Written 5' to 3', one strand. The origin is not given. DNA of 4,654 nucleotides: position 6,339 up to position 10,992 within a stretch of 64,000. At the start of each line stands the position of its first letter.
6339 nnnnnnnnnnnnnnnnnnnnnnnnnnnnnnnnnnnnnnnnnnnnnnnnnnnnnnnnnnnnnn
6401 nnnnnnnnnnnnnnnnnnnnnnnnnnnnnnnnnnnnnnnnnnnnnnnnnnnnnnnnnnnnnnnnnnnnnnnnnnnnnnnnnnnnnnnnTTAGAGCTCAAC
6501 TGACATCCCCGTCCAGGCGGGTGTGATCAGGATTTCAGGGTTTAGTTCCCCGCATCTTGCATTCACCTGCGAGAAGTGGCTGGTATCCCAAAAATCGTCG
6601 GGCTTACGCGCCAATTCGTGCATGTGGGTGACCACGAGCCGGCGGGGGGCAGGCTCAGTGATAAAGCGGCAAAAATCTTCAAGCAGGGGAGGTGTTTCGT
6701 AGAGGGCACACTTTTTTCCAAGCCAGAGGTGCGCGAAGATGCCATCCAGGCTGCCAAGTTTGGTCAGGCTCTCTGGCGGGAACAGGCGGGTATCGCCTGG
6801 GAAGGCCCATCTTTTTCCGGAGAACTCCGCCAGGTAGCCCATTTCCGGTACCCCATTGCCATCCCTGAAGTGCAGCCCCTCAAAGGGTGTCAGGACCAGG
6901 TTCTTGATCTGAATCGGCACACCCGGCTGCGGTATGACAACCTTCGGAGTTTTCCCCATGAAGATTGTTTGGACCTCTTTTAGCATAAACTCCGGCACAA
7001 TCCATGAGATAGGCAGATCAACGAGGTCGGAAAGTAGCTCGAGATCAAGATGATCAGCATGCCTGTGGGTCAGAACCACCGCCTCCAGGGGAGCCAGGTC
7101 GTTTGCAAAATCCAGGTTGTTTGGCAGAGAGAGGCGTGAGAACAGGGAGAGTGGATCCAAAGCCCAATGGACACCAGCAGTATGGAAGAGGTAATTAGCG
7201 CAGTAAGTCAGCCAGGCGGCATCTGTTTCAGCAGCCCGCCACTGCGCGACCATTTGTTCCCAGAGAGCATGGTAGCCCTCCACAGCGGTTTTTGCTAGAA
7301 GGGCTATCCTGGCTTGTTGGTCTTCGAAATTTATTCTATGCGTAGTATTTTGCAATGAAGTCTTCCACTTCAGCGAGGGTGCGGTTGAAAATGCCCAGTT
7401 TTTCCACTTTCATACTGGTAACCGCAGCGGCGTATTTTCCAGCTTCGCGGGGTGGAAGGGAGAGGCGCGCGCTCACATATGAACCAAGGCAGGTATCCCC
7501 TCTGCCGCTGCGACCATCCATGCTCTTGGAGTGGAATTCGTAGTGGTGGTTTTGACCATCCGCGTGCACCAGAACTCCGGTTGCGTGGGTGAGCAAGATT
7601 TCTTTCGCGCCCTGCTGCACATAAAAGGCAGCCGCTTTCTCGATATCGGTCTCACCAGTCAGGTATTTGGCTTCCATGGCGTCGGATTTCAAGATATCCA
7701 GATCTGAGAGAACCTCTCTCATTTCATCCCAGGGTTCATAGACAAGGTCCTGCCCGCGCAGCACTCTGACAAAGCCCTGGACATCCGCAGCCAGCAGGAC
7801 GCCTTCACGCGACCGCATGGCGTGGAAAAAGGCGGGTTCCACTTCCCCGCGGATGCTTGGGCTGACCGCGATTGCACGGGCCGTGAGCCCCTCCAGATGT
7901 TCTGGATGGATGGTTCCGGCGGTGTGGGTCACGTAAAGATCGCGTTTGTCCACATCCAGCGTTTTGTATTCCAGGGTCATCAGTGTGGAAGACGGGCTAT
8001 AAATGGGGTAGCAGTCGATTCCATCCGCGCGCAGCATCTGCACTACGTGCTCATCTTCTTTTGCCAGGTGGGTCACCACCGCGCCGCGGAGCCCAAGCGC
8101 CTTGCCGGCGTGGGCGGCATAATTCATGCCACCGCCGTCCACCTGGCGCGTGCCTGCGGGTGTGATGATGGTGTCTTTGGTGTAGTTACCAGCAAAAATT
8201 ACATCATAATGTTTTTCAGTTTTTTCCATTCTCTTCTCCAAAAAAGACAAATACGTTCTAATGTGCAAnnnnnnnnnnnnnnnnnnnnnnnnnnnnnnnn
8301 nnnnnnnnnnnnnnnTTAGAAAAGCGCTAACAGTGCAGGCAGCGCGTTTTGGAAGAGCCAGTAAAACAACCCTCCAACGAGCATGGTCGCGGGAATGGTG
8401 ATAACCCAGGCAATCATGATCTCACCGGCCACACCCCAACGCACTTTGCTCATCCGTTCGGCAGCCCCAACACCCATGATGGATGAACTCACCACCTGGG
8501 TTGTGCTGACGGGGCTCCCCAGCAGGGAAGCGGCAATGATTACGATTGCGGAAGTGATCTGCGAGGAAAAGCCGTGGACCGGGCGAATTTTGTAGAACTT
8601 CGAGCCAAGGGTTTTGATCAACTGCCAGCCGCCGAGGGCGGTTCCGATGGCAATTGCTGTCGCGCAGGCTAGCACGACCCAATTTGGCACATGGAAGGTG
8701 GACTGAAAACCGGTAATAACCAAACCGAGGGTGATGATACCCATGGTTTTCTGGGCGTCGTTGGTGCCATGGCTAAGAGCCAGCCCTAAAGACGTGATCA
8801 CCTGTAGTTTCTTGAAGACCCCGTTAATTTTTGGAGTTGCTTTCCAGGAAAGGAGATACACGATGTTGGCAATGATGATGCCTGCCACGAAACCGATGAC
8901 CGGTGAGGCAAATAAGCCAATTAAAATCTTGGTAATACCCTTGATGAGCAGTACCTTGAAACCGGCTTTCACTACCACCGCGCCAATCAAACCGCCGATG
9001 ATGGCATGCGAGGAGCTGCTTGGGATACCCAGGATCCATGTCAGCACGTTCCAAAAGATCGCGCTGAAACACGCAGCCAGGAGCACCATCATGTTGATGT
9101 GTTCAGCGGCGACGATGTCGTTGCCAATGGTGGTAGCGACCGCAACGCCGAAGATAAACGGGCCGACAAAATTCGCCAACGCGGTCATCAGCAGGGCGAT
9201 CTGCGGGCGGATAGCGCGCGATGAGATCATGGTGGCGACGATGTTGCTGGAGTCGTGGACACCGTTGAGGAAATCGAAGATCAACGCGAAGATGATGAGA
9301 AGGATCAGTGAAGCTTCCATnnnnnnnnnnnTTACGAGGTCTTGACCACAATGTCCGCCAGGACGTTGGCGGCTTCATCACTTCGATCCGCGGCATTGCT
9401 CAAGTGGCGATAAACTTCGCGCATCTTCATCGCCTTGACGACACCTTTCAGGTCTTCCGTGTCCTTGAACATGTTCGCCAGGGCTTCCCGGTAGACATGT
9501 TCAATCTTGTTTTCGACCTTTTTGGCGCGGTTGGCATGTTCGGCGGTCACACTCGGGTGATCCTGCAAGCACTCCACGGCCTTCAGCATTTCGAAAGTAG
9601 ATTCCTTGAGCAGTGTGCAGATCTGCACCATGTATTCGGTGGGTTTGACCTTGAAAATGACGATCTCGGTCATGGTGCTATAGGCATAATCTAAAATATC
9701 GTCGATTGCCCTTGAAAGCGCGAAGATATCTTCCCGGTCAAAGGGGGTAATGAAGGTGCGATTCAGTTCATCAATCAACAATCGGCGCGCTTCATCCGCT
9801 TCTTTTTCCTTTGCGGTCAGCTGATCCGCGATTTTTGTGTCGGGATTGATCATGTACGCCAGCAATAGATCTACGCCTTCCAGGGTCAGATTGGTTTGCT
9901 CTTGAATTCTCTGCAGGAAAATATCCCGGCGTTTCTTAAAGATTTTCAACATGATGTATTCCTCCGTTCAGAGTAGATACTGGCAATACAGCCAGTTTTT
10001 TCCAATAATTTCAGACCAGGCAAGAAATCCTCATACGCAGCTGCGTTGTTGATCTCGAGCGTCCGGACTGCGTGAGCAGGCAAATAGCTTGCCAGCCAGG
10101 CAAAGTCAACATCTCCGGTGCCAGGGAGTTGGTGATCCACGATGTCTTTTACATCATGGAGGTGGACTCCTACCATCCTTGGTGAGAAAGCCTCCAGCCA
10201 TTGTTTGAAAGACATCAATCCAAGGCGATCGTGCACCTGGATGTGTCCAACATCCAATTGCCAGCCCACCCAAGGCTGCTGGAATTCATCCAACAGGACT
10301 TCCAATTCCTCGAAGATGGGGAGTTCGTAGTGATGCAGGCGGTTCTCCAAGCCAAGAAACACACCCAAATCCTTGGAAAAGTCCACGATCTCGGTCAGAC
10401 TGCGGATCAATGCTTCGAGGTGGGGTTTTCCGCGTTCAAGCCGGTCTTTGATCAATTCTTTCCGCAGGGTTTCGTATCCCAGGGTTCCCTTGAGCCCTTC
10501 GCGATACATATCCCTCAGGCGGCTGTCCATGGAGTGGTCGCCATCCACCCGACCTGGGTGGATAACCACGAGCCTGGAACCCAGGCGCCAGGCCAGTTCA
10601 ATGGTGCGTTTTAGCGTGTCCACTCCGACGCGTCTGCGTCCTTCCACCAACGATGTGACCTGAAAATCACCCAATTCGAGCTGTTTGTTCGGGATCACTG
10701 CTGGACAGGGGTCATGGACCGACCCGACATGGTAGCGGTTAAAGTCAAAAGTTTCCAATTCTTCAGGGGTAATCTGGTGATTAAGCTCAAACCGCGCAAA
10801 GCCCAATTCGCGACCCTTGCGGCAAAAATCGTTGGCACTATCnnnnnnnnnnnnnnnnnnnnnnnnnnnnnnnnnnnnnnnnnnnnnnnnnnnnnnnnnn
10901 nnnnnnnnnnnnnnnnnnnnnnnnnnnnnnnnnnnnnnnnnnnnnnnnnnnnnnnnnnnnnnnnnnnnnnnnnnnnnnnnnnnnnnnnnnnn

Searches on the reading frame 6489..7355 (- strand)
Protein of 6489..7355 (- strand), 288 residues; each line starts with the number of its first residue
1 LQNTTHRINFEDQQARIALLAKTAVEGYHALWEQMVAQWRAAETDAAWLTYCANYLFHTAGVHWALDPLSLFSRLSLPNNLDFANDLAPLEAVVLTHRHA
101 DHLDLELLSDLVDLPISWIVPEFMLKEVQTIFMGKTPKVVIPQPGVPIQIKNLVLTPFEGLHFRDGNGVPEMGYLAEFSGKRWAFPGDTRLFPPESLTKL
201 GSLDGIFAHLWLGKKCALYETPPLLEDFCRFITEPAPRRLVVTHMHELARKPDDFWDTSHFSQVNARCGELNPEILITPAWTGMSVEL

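Call 9: search_protein_families(library=pfam, proteins=[window:6489-7355:-], max_evalue=0.001)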
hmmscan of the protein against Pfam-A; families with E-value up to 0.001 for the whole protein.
window:6489-7355:- (288 aa): 1 family
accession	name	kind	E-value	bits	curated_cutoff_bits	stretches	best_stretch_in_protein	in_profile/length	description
PF12706.13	Lactamase_B_2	-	1.9e-14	54.2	27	1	84-245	25-200/200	Beta-lactamase superfamily domain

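Call 21: search_protein_families(library=ncbifam, proteins=[window:6489-7355:-], max_evalue=0.001)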
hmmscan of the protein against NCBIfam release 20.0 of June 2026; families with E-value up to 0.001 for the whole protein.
window:6489-7355:- (288 aa): 0 families

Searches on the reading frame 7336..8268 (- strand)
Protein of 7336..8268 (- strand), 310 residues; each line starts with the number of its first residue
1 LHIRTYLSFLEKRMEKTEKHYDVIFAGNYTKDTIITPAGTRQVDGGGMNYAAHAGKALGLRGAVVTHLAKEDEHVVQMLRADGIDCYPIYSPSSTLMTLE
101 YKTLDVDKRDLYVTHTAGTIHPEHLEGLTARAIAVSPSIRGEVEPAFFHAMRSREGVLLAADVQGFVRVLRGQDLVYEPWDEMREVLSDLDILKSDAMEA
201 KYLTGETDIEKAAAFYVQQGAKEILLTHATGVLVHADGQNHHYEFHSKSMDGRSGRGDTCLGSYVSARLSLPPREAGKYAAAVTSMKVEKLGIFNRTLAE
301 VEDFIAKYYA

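Call 9: search_protein_families(library=pfam, proteins=[window:7336-8268:-], max_evalue=0.001)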
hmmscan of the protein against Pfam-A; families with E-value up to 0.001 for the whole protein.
window:7336-8268:- (310 aa): 0 families

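Call 21: search_protein_families(library=ncbifam, proteins=[window:7336-8268:-], max_evalue=0.001)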
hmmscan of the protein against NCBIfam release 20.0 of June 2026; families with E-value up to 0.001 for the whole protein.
window:7336-8268:- (310 aa): 5 families
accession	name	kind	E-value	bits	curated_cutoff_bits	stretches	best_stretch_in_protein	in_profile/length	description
NF040938.1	KDG_KDGal_kin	equivalog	5.8e-07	28.9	400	1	182-290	175-286/305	bifunctional 2-dehydro-3-deoxygluconokinase/2-dehydro-3-deoxygalactonokinase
NF049991.1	TagKinase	equivalog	1.5e-06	27.2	420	1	182-307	187-317/321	tagatose kinase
TIGR02152.1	D_ribokin_bact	equivalog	7e-06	25.6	299.65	1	184-293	170-286/298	ribokinase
TIGR04382.1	myo_inos_iolC_N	equivalog_domain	4.2e-05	23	300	0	182-304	181-308/309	5-dehydro-2-deoxygluconokinase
NF008353.0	PRK11142.1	equivalog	0.00022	20.9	341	1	184-293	173-289/307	ribokinase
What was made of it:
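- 7336..8268 (-): Divergent protein resembling PfkB/ribokinase family kinases. It has only weak NCBIfam hits (call 21).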

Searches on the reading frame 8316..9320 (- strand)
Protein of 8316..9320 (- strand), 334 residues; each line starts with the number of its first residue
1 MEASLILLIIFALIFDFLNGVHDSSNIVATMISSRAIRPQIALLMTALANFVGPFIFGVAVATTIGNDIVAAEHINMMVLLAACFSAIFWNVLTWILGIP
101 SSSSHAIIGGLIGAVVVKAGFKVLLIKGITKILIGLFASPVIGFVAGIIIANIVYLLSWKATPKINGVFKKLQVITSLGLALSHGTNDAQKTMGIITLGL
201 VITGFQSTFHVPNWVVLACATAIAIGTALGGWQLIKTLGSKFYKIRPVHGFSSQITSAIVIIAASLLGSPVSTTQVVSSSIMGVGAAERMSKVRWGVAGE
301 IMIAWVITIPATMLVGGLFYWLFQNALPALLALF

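Call 9: search_protein_families(library=pfam, proteins=[window:8316-9320:-], max_evalue=0.001)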
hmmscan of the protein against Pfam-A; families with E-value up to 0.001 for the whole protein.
window:8316-9320:- (334 aa): 1 family
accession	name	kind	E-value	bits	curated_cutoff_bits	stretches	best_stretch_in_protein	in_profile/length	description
PF01384.25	PHO4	-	1.5e-85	287.7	33.7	1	19-316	1-350/350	Phosphate transporter family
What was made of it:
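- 8316..9320 (-): PiT (PHO4 family) inorganic phosphate transporter. PF01384 scores 288 bits (call 9).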

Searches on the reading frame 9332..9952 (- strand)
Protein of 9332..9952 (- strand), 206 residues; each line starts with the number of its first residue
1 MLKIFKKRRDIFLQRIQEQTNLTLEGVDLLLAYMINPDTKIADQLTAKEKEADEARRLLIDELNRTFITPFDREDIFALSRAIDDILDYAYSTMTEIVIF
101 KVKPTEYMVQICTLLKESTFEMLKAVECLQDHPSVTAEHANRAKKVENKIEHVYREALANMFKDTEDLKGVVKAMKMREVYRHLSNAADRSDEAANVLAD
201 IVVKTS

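Call 9: search_protein_families(library=pfam, proteins=[window:9332-9952:-], max_evalue=0.001)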
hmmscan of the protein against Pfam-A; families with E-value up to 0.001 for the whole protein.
window:9332-9952:- (206 aa): 1 family
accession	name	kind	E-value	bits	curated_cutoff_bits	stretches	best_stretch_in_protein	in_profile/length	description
PF01865.21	PhoU_div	-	1.3e-18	67.6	24.4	1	8-202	9-212/214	Protein of unknown function DUF47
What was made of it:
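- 9332..9952 (-): PhoU_div (DUF47), the usual partner of the PiT phosphate transporter. The Pfam hit is in call 9.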

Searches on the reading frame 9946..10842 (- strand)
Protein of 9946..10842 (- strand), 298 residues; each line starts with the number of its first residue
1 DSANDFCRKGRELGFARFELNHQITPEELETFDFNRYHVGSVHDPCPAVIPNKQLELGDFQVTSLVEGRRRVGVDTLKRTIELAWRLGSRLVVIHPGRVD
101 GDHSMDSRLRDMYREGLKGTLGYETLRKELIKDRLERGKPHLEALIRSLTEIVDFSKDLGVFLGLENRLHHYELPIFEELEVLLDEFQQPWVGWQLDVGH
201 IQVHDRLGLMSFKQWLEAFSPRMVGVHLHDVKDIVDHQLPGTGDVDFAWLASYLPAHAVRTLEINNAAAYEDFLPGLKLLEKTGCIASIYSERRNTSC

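Call 21: search_protein_families(library=ncbifam, proteins=[window:9946-10842:-], max_evalue=0.001)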
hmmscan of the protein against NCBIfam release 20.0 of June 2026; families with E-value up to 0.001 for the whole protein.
window:9946-10842:- (298 aa): 2 families
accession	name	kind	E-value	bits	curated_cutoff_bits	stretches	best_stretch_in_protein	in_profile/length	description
NF041277.1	coba_remo_CbiR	equivalog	7.6e-07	28.9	105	0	185-264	155-234/249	cobamide remodeling phosphodiesterase CbiR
TIGR04379.1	myo_inos_iolE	equivalog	0.00097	18.8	290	0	130-235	116-216/290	myo-inosose-2 dehydratase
